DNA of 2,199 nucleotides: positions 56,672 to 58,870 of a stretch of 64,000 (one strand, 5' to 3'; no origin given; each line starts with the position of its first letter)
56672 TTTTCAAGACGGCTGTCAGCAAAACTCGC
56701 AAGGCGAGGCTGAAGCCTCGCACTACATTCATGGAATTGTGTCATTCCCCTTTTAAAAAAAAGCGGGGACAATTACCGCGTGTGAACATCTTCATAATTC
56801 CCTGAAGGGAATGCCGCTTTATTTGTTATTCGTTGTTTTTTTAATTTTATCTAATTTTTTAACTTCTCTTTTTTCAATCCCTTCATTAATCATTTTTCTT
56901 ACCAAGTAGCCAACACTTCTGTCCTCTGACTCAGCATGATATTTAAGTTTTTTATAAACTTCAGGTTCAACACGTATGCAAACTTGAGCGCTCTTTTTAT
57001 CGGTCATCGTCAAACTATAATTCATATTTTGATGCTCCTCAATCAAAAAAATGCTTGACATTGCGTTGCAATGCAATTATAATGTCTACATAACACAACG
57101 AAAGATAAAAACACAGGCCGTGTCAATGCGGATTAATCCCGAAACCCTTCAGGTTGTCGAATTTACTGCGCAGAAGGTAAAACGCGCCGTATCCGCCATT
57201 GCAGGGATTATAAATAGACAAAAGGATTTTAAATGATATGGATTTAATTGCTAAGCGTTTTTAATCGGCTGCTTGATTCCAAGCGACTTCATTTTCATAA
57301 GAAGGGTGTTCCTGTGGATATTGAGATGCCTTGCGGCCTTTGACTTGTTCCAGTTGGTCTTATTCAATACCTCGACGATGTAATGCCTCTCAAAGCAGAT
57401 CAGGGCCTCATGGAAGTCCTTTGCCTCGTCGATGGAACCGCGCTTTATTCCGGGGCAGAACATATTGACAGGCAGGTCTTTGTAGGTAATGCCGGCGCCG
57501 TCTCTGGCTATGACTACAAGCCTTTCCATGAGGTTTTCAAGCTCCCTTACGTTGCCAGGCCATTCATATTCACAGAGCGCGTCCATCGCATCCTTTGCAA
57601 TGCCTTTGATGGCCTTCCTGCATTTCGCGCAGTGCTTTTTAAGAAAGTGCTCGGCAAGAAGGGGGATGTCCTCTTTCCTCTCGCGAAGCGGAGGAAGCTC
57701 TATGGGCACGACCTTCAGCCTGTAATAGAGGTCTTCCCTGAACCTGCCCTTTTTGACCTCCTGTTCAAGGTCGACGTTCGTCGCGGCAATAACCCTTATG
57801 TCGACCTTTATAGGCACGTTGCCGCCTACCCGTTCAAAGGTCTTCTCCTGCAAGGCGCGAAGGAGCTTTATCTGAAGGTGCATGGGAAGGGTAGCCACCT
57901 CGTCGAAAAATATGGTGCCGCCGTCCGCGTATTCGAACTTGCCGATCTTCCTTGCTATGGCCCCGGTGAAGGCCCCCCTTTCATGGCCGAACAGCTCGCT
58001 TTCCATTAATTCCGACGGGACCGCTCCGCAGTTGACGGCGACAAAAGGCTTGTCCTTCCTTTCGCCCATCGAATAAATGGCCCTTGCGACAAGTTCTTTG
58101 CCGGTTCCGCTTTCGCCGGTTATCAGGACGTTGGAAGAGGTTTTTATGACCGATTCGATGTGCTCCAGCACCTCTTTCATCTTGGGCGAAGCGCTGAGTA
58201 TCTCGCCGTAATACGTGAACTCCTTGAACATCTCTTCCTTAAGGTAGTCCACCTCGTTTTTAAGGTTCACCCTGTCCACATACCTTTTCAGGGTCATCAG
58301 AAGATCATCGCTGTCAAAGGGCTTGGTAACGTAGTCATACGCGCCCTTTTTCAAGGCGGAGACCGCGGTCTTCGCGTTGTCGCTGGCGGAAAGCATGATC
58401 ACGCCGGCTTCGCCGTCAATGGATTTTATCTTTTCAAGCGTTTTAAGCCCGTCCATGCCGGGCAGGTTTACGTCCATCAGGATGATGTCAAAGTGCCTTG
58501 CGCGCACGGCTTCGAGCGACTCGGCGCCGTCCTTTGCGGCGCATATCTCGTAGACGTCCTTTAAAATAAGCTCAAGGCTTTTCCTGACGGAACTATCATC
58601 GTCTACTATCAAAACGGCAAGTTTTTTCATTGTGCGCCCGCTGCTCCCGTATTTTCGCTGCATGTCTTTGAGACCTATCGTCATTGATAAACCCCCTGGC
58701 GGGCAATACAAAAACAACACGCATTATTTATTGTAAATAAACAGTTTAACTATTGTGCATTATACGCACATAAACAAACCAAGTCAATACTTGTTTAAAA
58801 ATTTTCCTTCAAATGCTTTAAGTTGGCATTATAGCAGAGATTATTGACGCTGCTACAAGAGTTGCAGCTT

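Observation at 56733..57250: AT-rich (~30-35% GC) island with a CopG-like RHH gene and a perfect divergent sigma70 promoter between yebC and a sigma54 regulator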

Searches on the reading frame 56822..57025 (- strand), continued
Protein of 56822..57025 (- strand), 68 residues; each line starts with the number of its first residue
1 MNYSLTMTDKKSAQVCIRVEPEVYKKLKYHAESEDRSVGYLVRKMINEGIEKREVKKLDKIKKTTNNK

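Call 86: find_related_loci(query=A8, collection=metagenome_contigs, flank=8000)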
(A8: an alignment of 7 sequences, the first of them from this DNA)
Query A8 (68 aa) in metagenome_contigs; peptide patterns used: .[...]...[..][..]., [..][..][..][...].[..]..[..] (x = any residue, [..] = any of these).
442 stretches matched a pattern; 1 encode a relative of the query (tblastn E <= 1e-3); 1 distinct loci.
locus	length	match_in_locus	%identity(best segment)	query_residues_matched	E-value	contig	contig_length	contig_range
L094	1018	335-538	97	1-68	8e-45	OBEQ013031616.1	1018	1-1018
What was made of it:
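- Tried and rejected: Second metagenome scan with alignment A8: one 97% variant, L094 (call 86).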

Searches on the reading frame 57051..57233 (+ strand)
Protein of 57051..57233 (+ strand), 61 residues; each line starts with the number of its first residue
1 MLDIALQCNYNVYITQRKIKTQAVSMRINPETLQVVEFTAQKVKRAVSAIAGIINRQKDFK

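Call 5: search_protein_families(library=pfam, proteins=[window:57051-57233:+], max_evalue=1)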
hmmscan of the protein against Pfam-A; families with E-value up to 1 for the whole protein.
seq(61 aa): 1 family
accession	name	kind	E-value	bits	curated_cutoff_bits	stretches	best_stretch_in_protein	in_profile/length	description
PF02075.23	RuvC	-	0.038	14.3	22.2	1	23-55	84-116/148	Crossover junction endodeoxyribonuclease RuvC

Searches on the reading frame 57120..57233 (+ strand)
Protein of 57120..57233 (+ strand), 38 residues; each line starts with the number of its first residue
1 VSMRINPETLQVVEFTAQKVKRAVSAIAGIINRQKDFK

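Call 12: search_protein_families(library=ncbifam, proteins=[window:57120-57233:+], max_evalue=1)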
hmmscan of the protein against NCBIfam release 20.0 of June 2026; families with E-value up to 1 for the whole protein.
seq(38 aa): 0 families

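Call 13: search_protein_families(library=phrogs, proteins=[window:57120-57233:+], max_evalue=1)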
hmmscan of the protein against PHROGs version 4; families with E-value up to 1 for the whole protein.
seq(38 aa): 1 family
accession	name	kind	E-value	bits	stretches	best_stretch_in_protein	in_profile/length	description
phrog_3431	-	transcription regulation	0.28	11.9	1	1-31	21-51/67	Arc-like repressor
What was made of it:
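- It weakly resembles the same PHROG Arc-like family as RHH1 (E = 0.28, call 13).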

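Call 14: search_protein_families(library=padloc, proteins=[window:57120-57233:+], max_evalue=1)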
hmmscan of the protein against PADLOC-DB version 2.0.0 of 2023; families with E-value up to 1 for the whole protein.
seq(38 aa): 0 families

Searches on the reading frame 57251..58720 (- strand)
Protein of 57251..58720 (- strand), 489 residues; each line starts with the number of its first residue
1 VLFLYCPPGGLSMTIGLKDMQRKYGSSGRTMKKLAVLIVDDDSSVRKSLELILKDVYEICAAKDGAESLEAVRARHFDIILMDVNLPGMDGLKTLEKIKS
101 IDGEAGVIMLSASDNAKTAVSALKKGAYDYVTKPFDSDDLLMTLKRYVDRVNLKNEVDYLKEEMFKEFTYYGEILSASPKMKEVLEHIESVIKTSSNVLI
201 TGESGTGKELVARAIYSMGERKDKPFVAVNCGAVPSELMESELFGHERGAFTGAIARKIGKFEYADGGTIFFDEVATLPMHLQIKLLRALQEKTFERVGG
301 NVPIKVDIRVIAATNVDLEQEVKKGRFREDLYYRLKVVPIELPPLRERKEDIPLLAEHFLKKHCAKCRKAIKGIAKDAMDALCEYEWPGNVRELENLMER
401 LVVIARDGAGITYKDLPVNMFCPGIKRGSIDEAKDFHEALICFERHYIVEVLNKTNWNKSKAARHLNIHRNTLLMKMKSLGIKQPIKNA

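Call 5: search_protein_families(library=pfam, proteins=[window:57251-58720:-], max_evalue=1)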
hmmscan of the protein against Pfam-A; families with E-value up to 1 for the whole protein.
window:57251-58720:- (489 aa): 19 families
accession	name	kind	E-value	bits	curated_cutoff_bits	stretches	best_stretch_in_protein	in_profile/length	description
PF00158.32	Sigma54_activat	-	4.3e-73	245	20.2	1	175-341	2-168/168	Sigma-54 interaction domain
PF00072.30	Response_reg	-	6e-30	104.1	30.2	1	36-143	1-109/111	Response regulator receiver domain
PF25601.1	AAA_lid_14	-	1.5e-27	95.7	27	1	346-420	1-74/87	AAA+ ATPase lid domain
PF14532.12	Sigma54_activ_2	-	1.8e-22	80.5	25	1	175-345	1-138/138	Sigma-54 interaction domain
PF02954.25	HTH_8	-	3.6e-12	46.2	22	1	443-478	5-40/42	Bacterial regulatory protein, Fis family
PF07728.20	AAA_5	-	5.1e-07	30.2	22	1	197-316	1-123/139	AAA domain (dynein-related subfamily)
PF13556.12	HTH_30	-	0.00015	21.9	27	1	451-476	7-32/59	PucR C-terminal helix-turn-helix domain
PF00004.35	AAA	-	0.0013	19.6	21.2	1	198-330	1-126/131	ATPase family associated with various cellular activities (AAA)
PF07724.20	AAA_2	-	0.0019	18.7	27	1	195-327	3-136/166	AAA domain (Cdc48 subfamily)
PF13245.12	AAA_19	-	0.014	16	25.1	1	194-294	10-118/134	AAA domain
PF23789.1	Pre_tape_measure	-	0.026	14.8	27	1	272-300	92-120/149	Pre-tape measure protein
PF13191.12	AAA_16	-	0.027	15.4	32.6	1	182-221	10-51/167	AAA ATPase domain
PF13401.12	AAA_22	-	0.034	14.9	27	1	194-232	4-42/130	AAA domain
PF06745.19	ATPase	-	0.041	13.7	26.6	1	190-240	14-65/231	KaiC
PF20720.3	nSTAND3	-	0.042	14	27.2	1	185-216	7-38/155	Novel STAND NTPase 3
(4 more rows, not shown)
